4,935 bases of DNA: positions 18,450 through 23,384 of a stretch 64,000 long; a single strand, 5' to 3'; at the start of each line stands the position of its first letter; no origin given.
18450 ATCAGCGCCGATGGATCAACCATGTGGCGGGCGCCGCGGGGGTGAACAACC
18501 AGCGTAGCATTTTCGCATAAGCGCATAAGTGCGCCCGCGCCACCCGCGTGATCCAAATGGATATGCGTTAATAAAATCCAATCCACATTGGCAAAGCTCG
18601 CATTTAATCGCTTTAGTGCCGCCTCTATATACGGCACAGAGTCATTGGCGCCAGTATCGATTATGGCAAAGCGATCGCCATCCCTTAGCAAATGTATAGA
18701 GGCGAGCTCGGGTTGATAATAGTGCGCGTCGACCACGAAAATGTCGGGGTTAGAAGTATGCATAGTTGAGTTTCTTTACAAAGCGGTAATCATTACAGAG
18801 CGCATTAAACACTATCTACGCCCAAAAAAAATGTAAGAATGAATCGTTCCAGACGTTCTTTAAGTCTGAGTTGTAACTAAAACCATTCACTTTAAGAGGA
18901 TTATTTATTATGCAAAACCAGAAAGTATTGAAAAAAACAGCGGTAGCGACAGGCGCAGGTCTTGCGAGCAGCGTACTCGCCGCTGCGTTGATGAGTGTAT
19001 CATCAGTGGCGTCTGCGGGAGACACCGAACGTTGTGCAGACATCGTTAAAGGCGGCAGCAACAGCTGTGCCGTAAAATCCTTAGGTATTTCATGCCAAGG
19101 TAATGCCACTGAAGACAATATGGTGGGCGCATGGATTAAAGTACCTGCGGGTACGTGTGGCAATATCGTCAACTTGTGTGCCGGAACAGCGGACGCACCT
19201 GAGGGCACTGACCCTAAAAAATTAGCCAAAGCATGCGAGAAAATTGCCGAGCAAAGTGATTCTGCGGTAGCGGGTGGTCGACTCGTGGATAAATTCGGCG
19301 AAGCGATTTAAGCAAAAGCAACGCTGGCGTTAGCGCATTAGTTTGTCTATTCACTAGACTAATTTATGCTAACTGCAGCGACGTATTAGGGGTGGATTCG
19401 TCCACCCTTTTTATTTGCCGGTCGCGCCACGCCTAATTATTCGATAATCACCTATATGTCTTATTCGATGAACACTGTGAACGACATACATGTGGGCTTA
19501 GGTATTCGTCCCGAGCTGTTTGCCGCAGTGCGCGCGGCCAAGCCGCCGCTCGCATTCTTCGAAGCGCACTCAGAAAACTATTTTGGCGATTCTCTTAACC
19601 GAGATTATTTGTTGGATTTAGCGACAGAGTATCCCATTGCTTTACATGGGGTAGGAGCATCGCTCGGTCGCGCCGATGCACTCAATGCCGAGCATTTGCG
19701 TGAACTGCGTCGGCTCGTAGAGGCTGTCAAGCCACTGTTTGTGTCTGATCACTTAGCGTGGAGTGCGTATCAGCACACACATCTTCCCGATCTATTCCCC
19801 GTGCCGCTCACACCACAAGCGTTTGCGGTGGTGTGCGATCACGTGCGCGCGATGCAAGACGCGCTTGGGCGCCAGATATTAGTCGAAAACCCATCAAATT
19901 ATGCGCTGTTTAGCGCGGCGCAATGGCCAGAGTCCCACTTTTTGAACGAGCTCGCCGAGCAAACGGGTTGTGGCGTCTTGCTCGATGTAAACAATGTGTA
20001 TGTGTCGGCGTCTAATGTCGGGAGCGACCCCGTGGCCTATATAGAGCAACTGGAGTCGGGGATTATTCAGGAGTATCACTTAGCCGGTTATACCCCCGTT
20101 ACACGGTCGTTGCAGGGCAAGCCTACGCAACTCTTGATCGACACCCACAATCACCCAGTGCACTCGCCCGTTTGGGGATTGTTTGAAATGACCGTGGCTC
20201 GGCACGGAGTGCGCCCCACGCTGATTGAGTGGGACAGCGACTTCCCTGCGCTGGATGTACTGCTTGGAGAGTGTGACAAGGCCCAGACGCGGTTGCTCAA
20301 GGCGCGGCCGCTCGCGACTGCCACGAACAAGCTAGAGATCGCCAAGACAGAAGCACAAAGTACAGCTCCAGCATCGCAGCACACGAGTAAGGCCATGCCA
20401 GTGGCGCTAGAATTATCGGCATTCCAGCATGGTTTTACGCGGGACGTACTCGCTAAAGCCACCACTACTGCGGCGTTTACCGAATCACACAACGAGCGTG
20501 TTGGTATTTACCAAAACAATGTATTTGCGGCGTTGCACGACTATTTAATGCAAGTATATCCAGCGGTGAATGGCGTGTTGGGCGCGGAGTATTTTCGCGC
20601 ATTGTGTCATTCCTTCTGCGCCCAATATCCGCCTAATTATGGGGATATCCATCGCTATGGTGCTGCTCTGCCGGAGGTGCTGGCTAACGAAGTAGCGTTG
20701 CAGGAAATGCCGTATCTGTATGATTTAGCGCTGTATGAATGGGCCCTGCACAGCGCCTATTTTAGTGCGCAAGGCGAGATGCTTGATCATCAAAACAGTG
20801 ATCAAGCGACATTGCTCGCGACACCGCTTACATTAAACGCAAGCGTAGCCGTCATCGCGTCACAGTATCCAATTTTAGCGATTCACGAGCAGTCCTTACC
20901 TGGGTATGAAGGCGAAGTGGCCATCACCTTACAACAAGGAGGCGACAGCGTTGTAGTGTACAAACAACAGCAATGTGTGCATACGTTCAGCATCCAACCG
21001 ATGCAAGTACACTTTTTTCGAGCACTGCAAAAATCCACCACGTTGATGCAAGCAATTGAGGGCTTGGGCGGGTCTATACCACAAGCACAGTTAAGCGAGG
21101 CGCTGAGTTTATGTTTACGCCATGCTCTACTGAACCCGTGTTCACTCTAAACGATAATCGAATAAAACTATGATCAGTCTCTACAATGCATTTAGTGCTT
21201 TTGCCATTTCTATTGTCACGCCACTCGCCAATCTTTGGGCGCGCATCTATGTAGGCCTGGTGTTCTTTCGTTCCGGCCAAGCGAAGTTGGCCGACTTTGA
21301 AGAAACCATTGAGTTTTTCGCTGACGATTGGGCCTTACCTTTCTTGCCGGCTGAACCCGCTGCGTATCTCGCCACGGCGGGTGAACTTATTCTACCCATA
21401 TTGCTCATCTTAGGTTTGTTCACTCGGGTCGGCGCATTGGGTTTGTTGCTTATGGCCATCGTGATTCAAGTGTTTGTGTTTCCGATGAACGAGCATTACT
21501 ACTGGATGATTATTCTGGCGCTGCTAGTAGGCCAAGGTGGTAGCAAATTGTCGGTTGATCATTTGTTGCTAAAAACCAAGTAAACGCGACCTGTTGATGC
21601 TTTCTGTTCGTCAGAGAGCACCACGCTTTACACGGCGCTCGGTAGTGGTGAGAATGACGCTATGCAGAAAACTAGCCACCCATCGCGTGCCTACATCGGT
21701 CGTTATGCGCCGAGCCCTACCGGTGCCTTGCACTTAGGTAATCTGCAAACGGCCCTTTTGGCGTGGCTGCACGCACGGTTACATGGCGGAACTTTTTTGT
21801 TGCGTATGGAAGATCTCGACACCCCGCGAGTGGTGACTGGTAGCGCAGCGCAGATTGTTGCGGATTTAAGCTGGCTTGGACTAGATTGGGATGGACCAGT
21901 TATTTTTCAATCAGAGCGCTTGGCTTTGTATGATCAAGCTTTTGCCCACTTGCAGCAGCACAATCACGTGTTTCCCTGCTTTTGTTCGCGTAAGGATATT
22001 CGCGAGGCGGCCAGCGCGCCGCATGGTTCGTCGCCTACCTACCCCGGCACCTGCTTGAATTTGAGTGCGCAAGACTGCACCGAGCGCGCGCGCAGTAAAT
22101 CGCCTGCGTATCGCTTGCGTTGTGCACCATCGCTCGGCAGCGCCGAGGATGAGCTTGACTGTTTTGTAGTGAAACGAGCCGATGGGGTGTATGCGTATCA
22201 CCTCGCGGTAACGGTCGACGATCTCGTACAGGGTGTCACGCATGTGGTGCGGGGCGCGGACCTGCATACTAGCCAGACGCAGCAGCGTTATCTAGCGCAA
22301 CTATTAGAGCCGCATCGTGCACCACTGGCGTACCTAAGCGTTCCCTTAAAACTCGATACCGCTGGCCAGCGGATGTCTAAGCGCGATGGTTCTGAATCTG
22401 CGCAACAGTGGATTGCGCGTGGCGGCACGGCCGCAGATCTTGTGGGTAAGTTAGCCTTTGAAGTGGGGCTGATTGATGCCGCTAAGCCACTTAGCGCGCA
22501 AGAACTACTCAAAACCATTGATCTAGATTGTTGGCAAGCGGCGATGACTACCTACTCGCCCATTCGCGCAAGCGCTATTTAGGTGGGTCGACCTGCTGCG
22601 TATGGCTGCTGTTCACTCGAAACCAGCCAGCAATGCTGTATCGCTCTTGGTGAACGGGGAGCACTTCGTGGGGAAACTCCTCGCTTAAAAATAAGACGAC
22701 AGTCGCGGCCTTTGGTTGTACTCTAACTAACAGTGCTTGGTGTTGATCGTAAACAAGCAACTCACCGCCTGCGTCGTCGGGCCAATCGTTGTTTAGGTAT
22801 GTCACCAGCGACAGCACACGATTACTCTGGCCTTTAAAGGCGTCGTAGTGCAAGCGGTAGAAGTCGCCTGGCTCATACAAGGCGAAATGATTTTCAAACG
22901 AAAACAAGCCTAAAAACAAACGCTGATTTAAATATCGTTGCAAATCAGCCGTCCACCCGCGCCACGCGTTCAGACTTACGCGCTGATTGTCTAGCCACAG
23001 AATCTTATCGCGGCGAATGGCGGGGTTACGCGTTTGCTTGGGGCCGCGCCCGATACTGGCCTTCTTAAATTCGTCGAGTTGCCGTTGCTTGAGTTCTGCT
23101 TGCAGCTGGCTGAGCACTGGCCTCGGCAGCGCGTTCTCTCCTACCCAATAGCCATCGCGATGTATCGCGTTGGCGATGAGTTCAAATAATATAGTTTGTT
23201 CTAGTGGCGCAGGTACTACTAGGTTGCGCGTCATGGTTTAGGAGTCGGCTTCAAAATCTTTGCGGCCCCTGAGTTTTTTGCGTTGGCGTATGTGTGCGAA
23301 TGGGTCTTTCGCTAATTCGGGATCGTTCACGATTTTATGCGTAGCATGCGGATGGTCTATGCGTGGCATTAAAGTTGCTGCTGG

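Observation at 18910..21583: Bufferin-like RiPP cluster: DUF2282 precursor, MNIO-DUF2063, DoxX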

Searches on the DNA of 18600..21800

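Call 78: search_rna_families(source=window, start=18600, end=21800, threshold=evalue, max_evalue=1)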
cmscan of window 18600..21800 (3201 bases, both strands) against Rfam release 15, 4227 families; matches with E-value up to 1: 2.
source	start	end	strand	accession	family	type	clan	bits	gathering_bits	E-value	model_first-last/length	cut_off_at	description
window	19329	19416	+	RF02274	AniS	Gene;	-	23.4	50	0.59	1-106/106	no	AniS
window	19314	19417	-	RF04178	BTnc005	Gene; sRNA;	-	18.6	174.8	0.38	1-205/205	no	Bacteroides sRNA BTnc005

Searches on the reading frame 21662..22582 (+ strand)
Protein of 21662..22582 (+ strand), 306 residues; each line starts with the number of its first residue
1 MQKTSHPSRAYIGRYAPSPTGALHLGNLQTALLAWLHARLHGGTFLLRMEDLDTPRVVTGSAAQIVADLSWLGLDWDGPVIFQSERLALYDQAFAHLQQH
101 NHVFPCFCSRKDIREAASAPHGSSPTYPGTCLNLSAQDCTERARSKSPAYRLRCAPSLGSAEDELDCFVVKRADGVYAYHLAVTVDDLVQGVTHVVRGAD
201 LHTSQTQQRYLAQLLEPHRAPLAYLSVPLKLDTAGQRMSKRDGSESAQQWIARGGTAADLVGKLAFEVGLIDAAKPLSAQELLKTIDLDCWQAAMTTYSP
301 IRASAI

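Call 3: search_protein_families(library=pfam, proteins=[window:21662-22582:+], max_evalue=0.01)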
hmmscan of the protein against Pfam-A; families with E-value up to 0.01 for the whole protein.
window:21662-22582:+ (306 aa): 1 family
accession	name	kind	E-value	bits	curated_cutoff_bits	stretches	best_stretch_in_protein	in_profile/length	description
PF00749.27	tRNA-synt_1c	-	1.7e-42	145.9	23.4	1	14-251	5-258/314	tRNA synthetases class I (E and Q), catalytic domain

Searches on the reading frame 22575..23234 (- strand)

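Call 3: search_protein_families(library=pfam, proteins=[window:22575-23234:-], max_evalue=0.01)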
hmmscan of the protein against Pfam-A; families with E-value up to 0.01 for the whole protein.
window:22575-23234:- (219 aa): 4 families
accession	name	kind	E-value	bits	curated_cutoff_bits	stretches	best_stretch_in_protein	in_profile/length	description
PF13640.12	2OG-FeII_Oxy_3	-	4.7e-24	85.6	27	1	116-206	2-98/98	2OG-Fe(II) oxygenase superfamily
PF13661.12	2OG-FeII_Oxy_4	-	5.2e-15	56.2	27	1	117-206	3-98/98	2OG-Fe(II) oxygenase superfamily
PF09859.15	Oxygenase-NA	-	0.001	19.1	26.2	1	88-177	36-120/172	Oxygenase, catalysing oxidative methylation of damaged DNA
PF03171.26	2OG-FeII_Oxy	-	0.003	18.3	23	1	121-206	9-100/101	2OG-Fe(II) oxygenase superfamily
